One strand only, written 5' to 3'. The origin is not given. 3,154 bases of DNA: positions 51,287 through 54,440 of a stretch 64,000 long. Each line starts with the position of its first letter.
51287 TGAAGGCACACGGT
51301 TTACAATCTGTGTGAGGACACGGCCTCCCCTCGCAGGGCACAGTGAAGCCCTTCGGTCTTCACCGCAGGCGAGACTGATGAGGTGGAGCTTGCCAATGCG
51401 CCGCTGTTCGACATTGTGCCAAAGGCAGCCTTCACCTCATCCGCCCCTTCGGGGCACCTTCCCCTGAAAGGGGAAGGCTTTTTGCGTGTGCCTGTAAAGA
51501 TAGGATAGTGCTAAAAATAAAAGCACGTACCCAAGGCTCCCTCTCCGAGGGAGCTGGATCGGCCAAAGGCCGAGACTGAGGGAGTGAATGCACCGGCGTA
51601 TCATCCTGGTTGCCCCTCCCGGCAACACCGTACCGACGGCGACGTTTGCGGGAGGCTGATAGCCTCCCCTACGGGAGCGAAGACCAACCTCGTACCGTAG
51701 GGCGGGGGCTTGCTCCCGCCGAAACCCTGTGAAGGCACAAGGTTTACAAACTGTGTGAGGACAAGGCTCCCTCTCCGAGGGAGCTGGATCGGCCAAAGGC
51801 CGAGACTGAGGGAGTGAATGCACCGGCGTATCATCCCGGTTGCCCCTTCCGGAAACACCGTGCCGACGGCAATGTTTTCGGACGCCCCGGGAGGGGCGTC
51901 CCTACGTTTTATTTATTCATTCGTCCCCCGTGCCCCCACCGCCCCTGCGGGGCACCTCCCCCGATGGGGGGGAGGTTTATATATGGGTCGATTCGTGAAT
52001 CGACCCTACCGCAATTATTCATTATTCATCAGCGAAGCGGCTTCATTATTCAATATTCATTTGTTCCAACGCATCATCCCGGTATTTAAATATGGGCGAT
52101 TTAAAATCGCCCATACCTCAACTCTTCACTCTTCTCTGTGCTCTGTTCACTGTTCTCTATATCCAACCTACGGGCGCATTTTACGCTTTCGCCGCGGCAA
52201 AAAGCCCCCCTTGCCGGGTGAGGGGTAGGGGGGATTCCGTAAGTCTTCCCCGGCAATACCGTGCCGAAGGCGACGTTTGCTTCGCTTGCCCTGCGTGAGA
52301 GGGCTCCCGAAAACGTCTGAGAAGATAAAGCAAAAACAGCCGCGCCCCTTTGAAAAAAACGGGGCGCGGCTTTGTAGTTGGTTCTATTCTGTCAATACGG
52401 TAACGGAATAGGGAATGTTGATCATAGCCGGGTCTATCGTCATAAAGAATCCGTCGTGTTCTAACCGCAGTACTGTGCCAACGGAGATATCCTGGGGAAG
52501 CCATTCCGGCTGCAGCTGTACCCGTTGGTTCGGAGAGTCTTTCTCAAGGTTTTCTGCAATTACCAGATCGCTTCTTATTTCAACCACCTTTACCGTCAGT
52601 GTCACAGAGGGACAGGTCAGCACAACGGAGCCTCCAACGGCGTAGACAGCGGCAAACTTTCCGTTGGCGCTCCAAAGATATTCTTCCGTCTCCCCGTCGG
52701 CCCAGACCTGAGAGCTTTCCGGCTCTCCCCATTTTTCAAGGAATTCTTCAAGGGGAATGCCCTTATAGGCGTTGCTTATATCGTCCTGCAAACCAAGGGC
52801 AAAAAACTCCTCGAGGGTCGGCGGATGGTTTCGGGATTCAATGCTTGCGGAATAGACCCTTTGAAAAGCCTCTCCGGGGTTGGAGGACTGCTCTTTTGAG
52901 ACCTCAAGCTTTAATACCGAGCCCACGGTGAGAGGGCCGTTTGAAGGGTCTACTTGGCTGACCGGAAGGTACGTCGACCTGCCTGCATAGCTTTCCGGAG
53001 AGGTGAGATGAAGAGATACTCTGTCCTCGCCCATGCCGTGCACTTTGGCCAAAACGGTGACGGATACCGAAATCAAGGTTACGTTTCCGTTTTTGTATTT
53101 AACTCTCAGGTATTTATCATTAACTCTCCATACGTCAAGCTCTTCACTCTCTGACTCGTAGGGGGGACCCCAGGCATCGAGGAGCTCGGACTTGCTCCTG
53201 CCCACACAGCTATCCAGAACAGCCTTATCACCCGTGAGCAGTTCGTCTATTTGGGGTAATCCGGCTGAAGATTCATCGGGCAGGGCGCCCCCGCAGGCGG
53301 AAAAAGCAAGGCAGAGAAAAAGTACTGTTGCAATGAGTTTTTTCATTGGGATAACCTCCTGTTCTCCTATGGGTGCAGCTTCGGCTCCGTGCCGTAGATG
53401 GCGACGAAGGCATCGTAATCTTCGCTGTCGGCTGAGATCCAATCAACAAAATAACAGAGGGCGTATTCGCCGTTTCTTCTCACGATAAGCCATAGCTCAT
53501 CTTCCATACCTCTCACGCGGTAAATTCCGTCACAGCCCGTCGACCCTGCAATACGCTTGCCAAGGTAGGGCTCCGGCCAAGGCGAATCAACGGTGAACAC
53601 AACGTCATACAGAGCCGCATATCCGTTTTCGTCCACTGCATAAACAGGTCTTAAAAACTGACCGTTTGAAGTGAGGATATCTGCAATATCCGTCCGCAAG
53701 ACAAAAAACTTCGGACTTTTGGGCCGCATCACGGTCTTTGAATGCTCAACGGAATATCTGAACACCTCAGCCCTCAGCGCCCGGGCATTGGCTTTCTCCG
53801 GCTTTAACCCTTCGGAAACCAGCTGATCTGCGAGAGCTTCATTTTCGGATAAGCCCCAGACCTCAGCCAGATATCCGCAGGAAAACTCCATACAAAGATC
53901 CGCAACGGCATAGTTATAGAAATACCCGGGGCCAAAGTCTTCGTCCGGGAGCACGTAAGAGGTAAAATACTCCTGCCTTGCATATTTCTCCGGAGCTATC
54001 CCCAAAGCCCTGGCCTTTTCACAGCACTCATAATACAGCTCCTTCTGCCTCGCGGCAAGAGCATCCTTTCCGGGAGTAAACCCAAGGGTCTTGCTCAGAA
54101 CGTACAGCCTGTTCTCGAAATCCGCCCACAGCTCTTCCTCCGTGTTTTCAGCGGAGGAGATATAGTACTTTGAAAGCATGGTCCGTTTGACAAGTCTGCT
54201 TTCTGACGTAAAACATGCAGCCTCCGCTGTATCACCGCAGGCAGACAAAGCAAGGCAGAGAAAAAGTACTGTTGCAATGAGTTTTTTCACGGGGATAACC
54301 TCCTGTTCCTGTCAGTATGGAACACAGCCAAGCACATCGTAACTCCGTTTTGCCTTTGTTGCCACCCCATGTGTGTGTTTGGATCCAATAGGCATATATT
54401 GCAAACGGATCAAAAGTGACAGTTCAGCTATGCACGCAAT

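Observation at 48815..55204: Cassette-array-like accessory island: five same-strand AT-rich exported-protein genes interleaved with blocks of modular GC-rich repeats, with no recombinase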

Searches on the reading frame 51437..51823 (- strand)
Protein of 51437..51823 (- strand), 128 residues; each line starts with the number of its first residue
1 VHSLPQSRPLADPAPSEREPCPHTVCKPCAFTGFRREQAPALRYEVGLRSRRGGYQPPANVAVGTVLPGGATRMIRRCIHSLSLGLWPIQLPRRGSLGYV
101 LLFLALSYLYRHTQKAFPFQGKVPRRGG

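Call 27: find_homologous_proteins(query=window:51437-51823:-, max_evalue=0.001)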
Query window:51437-51823:- (128 aa): 25 proteins with E <= 0.001 among 62 candidates.
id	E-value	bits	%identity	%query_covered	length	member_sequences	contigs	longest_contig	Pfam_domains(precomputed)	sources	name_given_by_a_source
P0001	1.8e-45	172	82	73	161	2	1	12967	-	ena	-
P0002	1.1e-41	160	85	57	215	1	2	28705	-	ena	-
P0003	5.3e-31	125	82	48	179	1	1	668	-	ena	-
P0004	1.6e-30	124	87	53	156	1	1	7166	-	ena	-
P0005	5.7e-29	119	78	57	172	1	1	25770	-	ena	-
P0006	6.4e-27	112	77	57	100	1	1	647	-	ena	-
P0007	1.8e-26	111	98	43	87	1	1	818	-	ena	-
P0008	6.1e-26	109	45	68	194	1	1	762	-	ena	-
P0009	6.4e-25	106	91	34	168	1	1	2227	-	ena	-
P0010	5.4e-24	103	96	38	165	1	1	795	-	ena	-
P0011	2.4e-20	91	58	62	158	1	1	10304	-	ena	-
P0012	3.9e-20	90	85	42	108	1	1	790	-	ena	-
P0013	1.0e-19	89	87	41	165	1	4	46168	-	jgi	-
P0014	3.0e-18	84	83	32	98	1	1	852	-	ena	-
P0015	8.9e-16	76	41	90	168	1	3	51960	-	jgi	-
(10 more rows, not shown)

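Call 28: find_encoding_contigs(protein=P0013, flank=10000, max_places=6)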
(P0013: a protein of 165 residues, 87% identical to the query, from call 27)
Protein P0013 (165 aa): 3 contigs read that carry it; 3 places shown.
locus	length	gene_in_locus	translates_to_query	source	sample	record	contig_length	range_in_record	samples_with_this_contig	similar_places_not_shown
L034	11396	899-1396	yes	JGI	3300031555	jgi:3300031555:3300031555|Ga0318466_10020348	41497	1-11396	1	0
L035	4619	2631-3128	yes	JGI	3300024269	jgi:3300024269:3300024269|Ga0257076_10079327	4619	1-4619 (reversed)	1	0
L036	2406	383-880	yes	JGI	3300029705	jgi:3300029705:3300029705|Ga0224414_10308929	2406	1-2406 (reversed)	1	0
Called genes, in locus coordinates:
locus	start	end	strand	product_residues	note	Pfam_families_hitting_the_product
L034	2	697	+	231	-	?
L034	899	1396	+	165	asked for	-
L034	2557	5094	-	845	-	PF00092:VWA, PF21426:GBS104-like_Ig, PF16555:GramPos_pilinD1, PF17802:SpaA (weak)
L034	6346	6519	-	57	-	-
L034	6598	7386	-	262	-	PF01551:Peptidase_M23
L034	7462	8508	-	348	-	PF01408:GFO_IDH_MocA, PF03447:NAD_binding_3 (faint), PF22725:GFO_IDH_MocA_C3, PF02894:GFO_IDH_MocA_C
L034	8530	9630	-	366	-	PF14100:DUF6807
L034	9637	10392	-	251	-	PF01261:AP_endonuc_2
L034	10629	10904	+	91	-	PF12844:HTH_19 (weak), PF01381:HTH_3, PF13443:HTH_26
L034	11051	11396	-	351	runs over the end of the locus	PF01408:GFO_IDH_MocA, PF22725:GFO_IDH_MocA_C3, PF02894:GFO_IDH_MocA_C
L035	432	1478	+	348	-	PF08924:Rv2525c_GlyHyd-like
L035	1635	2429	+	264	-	-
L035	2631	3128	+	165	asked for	-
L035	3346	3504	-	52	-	PF00301:Rubredoxin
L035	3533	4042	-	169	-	PF00210:Ferritin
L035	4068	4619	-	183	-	?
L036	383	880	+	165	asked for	-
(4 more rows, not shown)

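Call 29: find_encoding_contigs(protein=P0015, flank=10000, max_places=6)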
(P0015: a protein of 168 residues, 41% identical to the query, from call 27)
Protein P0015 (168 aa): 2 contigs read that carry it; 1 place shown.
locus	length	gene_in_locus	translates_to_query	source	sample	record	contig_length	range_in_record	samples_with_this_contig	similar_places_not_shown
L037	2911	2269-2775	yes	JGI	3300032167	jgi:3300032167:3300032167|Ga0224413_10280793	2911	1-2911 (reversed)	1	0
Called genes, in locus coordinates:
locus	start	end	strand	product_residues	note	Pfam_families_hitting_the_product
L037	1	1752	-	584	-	?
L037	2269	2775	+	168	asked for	-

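Call 30: find_encoding_contigs(protein=P0002, flank=10000, max_places=6)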
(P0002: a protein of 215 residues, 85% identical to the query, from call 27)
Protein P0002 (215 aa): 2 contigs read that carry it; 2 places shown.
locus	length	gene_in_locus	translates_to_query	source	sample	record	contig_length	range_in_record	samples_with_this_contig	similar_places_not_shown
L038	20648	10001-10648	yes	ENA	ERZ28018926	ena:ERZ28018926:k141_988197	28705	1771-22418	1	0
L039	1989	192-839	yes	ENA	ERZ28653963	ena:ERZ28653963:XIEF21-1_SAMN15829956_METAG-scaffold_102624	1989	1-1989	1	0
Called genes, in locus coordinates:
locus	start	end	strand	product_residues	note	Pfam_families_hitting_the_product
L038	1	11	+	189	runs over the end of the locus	PF06130:PTAC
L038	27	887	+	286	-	PF04794:YdjC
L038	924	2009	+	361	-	PF00149:Metallophos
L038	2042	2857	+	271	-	PF00696:AA_kinase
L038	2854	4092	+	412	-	PF00171:Aldedh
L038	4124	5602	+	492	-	PF08903:DUF1846, PF20921:DUF1846_C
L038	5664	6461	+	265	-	PF00561:Abhydrolase_1, PF12697:Abhydrolase_6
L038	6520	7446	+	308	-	PF00701:DHDPS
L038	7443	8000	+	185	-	-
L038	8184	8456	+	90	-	-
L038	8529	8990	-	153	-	-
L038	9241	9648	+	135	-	-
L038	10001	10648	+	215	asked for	-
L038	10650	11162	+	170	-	-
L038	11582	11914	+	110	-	-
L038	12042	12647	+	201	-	-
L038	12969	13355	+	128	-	PF01337:Barstar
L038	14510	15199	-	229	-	PF00596:Aldolase_II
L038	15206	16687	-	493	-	PF02952:Fucose_iso_C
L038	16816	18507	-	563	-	PF02397:Bac_transf, PF13477:Glyco_trans_4_2, PF13439:Glyco_transf_4 (weak), PF13579:Glyco_trans_4_4, PF20706:GT4-conflict (weak), PF00534:Glycos_transf_1, PF13692:Glyco_trans_1_4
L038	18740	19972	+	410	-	-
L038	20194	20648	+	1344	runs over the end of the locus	PF00873:ACR_tran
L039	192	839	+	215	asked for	-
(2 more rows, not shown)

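Call 37: search_protein_families(library=pfam, proteins=[L038:7443-8000:+, L038:8184-8456:+, L038:9241-9648:+, L038:10650-11162:+, L038:11582-11914:+, L038:12042-12647:+, L038:12969-13355:+, L034:2-697:+, L035:1635-2429:+, L037:1-1752:-], max_evalue=0.1)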
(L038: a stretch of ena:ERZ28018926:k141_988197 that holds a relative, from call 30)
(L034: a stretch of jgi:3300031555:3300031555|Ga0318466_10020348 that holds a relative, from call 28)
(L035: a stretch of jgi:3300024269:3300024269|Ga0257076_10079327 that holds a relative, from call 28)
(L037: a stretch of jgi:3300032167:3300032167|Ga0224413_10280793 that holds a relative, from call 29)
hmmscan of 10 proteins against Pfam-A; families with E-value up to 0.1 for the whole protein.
L038:7443-8000:+ (185 aa): 0 families

L038:8184-8456:+ (90 aa): 0 families

L038:9241-9648:+ (135 aa): 0 families

L038:10650-11162:+ (170 aa): 0 families

L038:11582-11914:+ (110 aa): 3 families
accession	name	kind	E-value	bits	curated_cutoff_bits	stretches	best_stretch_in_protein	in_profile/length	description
PF09450.16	DUF2019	-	0.00086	19.7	23.3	1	5-107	4-102/105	Domain of unknown function (DUF2019)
PF23090.1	MBTPS1_4th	-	0.0069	16.3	27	1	18-94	183-261/275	MBTPS1, fourth GATase-like domain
PF02272.25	DHHA1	-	0.062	14.2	25.9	1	28-82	7-64/102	DHHA1 domain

L038:12042-12647:+ (201 aa): 0 families

L038:12969-13355:+ (128 aa): 2 families
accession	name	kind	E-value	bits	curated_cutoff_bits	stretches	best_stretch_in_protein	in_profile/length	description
PF01337.24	Barstar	-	6.7e-17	61.7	23.4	1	29-124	3-93/96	Barstar (barnase inhibitor)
PF14310.12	Fn3-like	-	0.099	13.2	25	0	99-126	40-67/71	Fibronectin type III-like domain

L034:2-697:+ (231 aa): 0 families

L035:1635-2429:+ (264 aa): 0 families

L037:1-1752:- (584 aa): 1 family
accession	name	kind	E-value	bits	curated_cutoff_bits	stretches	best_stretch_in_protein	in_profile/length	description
PF17132.9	Glyco_hydro_106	-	8.6e-12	44.8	29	1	170-469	240-540/743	alpha-L-rhamnosidase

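Call 38: find_encoding_contigs(protein=P0005, flank=10000, max_places=4)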
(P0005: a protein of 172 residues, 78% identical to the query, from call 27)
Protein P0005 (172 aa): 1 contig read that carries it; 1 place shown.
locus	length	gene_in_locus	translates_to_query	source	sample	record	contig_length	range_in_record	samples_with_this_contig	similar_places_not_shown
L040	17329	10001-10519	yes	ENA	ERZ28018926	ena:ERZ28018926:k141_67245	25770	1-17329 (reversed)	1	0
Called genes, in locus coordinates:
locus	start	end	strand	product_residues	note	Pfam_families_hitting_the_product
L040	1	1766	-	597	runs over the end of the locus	PF00005:ABC_tran, PF13304:AAA_21 (faint)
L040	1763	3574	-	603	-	PF00082:Peptidase_S8, PF07755:DUF1611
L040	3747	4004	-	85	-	PF00550:PP-binding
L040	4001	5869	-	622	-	PF13353:Fer4_12 (faint), PF04055:Radical_SAM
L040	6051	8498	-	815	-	PF17132:Glyco_hydro_106 (faint)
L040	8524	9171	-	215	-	PF14689:SPOB_a (faint), PF02518:HATPase_c (weak), PF14501:HATPase_c_5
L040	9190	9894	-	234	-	PF00072:Response_reg, PF04397:LytTR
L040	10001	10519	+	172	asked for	-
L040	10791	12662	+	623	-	PF00664:ABC_membrane, PF02463:SMC_N (weak), PF00005:ABC_tran, PF09818:ABC_ATPase (faint)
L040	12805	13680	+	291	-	PF00165:HTH_AraC (weak), PF12833:HTH_18, PF00165:HTH_AraC (weak)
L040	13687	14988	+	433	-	PF04734:Ceramidase_alk (weak)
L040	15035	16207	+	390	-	PF01041:DegT_DnrJ_EryC1, PF01053:Cys_Met_Meta_PP (weak), PF00266:Aminotran_5 (faint)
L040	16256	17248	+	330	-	PF01497:Peripla_BP_2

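Call 39: find_encoding_contigs(protein=P0001, flank=10000, max_places=4)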
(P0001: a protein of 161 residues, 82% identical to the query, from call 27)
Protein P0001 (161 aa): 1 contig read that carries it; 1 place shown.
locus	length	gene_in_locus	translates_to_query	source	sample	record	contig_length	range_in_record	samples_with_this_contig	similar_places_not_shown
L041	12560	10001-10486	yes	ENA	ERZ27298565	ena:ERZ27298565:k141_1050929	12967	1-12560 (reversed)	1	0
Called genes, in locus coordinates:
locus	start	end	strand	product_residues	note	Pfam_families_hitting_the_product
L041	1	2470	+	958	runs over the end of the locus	?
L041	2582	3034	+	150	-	PF12802:MarR_2, PF01047:MarR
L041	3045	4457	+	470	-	PF03616:Glt_symporter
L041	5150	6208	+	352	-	PF08924:Rv2525c_GlyHyd-like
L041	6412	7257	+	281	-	-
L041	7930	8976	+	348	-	PF08924:Rv2525c_GlyHyd-like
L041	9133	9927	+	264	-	-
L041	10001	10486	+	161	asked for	-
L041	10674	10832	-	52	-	PF00301:Rubredoxin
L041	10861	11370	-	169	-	PF00210:Ferritin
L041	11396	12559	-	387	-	?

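Call 68: search_protein_families(library=padloc, proteins=[L038:9241-9648:+, L038:10650-11162:+, L038:11582-11914:+, L038:12042-12647:+, L038:12969-13355:+], max_evalue=0.01)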
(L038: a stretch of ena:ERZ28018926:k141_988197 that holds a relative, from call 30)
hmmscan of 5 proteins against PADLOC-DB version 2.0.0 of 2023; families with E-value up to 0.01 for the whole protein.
L038:9241-9648:+ (135 aa): 0 families

L038:10650-11162:+ (170 aa): 0 families

L038:11582-11914:+ (110 aa): 0 families

L038:12042-12647:+ (201 aa): 0 families

L038:12969-13355:+ (128 aa): 0 families

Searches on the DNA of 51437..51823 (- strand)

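Call 43: search_rna_families(sources=[L034, L035, L037, L040], threshold=evalue, max_evalue=1, show_alignments=2)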
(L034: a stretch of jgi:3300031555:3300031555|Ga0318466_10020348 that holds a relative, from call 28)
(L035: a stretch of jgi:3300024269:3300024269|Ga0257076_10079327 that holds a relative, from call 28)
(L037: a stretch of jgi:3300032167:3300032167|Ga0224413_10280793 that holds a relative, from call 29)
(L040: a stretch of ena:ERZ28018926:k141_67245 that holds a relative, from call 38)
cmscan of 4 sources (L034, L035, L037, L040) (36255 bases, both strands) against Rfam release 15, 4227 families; matches with E-value up to 1: 7.
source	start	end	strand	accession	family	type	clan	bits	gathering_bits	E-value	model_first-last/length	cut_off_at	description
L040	10439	10511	-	RF00005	tRNA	Gene; tRNA;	CL00001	65.3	29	3.4e-12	1-71/71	no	tRNA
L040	10318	10391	-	RF01706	Gut-1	Gene; sRNA;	-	63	50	2e-10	1-77/77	no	Gut-1 RNA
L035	3239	3332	+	RF02397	sau-5971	Gene; sRNA;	-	32.5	90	0.051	1-96/96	no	Staphylococcus sRNA sau-5971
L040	10370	10453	-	RF00639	mir-515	Gene; miRNA;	CL00096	26.1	68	0.41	1-87/87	no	mir-515 microRNA precursor family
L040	10387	10440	+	RF00639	mir-515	Gene; miRNA;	CL00096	25.3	68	0.72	18-70/87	no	mir-515 microRNA precursor family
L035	3225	3334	+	RF02901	AaHKsRNA41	Gene; sRNA;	-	24.9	97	0.073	1-187/187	no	Aggregatibacter sRNA 41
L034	6295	6371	-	RF02837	anti-hemB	Gene; sRNA;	-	23.7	49.5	0.17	1-81/81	no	Burkholderia RNA 7 (anti-hemB)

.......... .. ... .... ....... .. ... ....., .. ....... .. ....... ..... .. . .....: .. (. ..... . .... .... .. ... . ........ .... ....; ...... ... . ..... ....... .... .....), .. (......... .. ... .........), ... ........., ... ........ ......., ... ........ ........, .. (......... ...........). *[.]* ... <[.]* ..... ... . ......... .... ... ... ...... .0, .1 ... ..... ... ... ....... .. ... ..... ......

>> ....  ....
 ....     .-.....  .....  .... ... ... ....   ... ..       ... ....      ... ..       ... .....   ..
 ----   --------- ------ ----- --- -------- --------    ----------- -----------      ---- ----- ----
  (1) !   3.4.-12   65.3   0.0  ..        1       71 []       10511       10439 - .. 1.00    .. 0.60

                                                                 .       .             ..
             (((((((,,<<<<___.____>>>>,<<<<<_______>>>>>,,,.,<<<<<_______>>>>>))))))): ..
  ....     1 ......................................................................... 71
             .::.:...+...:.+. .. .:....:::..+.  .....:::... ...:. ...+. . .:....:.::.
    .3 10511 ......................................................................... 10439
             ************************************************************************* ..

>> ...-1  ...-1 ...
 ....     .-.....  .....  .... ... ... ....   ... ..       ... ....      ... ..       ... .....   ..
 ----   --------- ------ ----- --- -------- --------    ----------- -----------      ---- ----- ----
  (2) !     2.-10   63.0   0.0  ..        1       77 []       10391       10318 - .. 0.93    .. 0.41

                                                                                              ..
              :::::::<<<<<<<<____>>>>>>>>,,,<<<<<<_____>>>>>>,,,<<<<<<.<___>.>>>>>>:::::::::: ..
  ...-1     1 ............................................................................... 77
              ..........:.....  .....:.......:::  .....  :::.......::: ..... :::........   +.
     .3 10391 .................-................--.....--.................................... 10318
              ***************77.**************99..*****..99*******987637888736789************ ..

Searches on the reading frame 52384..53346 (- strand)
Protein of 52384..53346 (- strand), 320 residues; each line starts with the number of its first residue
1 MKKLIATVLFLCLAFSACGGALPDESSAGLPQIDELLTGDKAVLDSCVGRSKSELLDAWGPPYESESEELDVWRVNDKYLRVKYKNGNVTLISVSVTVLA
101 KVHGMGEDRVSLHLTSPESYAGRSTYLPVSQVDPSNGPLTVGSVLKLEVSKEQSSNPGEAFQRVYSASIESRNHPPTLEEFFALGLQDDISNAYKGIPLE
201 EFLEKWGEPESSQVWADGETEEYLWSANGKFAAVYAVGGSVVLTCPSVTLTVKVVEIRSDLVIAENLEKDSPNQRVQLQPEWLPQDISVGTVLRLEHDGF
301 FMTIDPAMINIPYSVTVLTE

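Call 12: search_protein_families(library=pfam, proteins=[window:52384-53346:-], max_evalue=0.1)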
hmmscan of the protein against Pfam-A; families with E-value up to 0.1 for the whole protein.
window:52384-53346:- (320 aa): 2 families
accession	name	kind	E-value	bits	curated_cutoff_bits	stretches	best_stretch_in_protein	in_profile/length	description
PF12894.13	ANAPC4_WD40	-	0.031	15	22.9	0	73-99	46-72/91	Anaphase-promoting complex subunit 4 WD40 domain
PF11213.13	DUF3006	-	0.043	14.5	32.3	0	267-306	13-49/67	Protein of unknown function (DUF3006)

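Call 13: search_protein_families(library=ncbifam, proteins=[window:52384-53346:-], max_evalue=0.1)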
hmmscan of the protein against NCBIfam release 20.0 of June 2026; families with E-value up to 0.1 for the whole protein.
window:52384-53346:- (320 aa): 0 families

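Call 68: search_protein_families(library=padloc, proteins=[window:52384-53346:-], max_evalue=0.01)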
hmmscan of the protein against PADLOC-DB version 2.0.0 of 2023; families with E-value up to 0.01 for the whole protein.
window:52384-53346:- (320 aa): 0 families

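Call 70: search_solved_structures(query=window:52384-53346:-, max_evalue=1)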
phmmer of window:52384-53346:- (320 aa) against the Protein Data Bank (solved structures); distinct sequences matched with E-value up to 1: 1.
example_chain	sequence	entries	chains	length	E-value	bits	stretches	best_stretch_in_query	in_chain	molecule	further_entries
2jr7_A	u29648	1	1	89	0.46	13.1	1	213-275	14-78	DPH3 homolog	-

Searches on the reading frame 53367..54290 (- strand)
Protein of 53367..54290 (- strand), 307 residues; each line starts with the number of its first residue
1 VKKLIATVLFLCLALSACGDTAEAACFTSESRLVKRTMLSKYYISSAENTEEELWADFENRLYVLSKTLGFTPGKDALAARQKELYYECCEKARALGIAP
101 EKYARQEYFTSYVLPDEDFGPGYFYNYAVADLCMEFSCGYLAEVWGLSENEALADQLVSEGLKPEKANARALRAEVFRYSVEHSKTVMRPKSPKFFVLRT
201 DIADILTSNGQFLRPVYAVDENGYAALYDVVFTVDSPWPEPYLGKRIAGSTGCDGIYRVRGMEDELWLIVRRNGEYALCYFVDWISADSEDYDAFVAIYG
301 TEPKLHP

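Call 12: search_protein_families(library=pfam, proteins=[window:53367-54290:-], max_evalue=0.1)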
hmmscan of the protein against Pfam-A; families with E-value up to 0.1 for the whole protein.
window:53367-54290:- (307 aa): 0 families

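Call 13: search_protein_families(library=ncbifam, proteins=[window:53367-54290:-], max_evalue=0.1)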
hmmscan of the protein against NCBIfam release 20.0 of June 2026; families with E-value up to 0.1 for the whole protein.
window:53367-54290:- (307 aa): 3 families
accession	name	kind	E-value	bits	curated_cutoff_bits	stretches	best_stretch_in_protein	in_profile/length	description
NF047408.1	SA0632_fam_LP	equivalog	0.0046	16.6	70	1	1-25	1-25/68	SA0632 family lipoprotein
NF047847.2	SS_mature_LptM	equivalog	0.024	14.7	27.7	1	1-19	1-21/31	LPS translocon maturation chaperone LptM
NF058647.1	lipo_LytA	equivalog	0.028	14.6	110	1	1-25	1-25/107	acidic lipoprotein LytA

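Call 18: find_encoding_contigs(protein=window:53367-54290:-, flank=10000, max_places=10)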
Protein window:53367-54290:- (307 aa): no gene with exactly this product is on record in the collection.

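Call 68: search_protein_families(library=padloc, proteins=[window:53367-54290:-], max_evalue=0.01)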
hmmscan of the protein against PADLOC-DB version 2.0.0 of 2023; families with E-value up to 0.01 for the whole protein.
window:53367-54290:- (307 aa): 0 families

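Call 71: search_solved_structures(query=window:53367-54290:-, max_evalue=1)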
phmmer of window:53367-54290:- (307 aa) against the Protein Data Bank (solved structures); distinct sequences matched with E-value up to 1: 4.
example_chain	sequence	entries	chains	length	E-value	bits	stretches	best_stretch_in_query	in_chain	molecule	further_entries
1awp_A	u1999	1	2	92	0.3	13.5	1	47-115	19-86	CYTOCHROME B5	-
1lj0_A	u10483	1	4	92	0.35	13.3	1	47-115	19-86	Cytochrome B5 outer mitochondrial membrane isoform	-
1icc_A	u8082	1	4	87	0.38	13.1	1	47-115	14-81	CYTOCHROME B5 OUTER MITOCHONDRIAL MEMBRANE ISOFORM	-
1eue_A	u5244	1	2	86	0.87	12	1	47-115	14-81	CYTOCHROME B5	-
